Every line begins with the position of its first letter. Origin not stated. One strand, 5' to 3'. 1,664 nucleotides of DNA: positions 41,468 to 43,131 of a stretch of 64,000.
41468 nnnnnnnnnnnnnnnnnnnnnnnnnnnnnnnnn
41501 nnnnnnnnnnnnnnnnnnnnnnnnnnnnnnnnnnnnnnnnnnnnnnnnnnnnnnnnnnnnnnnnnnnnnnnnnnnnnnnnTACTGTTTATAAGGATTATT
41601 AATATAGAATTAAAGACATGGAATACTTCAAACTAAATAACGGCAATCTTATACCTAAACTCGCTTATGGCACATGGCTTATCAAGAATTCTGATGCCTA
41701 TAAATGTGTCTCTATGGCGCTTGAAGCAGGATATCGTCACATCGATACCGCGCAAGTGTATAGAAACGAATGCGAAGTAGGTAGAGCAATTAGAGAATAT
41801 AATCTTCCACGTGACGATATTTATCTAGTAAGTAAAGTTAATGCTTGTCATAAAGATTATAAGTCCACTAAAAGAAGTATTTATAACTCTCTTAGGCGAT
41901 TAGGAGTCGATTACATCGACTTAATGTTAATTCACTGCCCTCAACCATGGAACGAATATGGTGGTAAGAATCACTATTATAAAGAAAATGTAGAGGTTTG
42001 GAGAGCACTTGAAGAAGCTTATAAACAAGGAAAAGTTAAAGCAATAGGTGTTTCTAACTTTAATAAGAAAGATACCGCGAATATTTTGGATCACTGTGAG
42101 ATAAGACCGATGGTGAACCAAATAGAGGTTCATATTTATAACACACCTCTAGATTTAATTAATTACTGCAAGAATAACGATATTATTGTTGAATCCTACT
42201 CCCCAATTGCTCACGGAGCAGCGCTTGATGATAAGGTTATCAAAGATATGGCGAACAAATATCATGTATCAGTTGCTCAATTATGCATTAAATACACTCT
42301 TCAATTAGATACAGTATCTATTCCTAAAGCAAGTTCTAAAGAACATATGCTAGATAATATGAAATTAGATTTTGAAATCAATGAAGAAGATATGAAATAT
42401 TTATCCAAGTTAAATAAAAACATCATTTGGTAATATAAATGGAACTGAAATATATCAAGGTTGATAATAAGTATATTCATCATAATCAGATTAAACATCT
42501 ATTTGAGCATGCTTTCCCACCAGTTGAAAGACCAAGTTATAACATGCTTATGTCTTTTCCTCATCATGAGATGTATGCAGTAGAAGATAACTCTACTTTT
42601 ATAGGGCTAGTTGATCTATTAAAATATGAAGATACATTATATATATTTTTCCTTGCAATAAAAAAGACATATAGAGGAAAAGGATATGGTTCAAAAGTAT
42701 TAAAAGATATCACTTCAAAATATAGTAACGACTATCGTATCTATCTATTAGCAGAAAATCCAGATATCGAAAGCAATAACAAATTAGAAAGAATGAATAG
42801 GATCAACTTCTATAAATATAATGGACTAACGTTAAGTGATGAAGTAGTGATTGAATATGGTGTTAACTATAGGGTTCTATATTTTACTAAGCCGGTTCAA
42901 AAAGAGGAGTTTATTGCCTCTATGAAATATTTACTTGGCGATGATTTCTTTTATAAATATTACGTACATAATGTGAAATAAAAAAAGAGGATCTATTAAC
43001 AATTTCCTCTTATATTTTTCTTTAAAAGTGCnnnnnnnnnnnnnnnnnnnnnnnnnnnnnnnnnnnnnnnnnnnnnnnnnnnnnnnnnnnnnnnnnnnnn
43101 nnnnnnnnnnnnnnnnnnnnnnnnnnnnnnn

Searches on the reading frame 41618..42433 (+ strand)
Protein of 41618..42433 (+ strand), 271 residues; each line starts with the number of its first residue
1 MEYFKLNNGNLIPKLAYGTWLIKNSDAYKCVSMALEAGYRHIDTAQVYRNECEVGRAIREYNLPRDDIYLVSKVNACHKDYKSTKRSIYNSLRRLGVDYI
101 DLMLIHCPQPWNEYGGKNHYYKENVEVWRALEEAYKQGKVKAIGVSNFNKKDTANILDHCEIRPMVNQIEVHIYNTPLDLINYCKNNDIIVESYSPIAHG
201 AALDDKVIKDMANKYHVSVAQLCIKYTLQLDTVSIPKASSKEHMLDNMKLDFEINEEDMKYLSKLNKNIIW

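Call 57: search_protein_families(library=pfam, proteins=[window:41618-42433:+], max_evalue=0.00001)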
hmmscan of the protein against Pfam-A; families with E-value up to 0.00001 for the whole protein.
window:41618-42433:+ (271 aa): 1 family
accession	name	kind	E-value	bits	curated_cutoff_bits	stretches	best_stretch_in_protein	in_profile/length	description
PF00248.27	Aldo_ket_red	-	2.3e-54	184.9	24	1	15-266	2-290/291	Aldo/keto reductase family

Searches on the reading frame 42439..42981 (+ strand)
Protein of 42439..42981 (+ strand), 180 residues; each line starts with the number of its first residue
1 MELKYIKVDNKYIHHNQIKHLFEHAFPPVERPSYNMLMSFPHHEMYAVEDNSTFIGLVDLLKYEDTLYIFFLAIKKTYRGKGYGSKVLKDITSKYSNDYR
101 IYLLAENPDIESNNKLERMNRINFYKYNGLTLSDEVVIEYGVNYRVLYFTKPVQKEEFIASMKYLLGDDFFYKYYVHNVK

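Call 98: search_protein_families(library=pfam, proteins=[window:42439-42981:+], max_evalue=0.00001)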
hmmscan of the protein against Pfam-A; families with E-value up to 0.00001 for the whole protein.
window:42439-42981:+ (180 aa): 2 families
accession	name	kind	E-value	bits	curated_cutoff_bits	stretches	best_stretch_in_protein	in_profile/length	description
PF00583.31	Acetyltransf_1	-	2.1e-09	38.1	20.7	1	20-107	6-102/116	Acetyltransferase (GNAT) family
PF13508.13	Acetyltransf_7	-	2.2e-08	34.8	27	1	42-129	2-81/84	Acetyltransferase (GNAT) domain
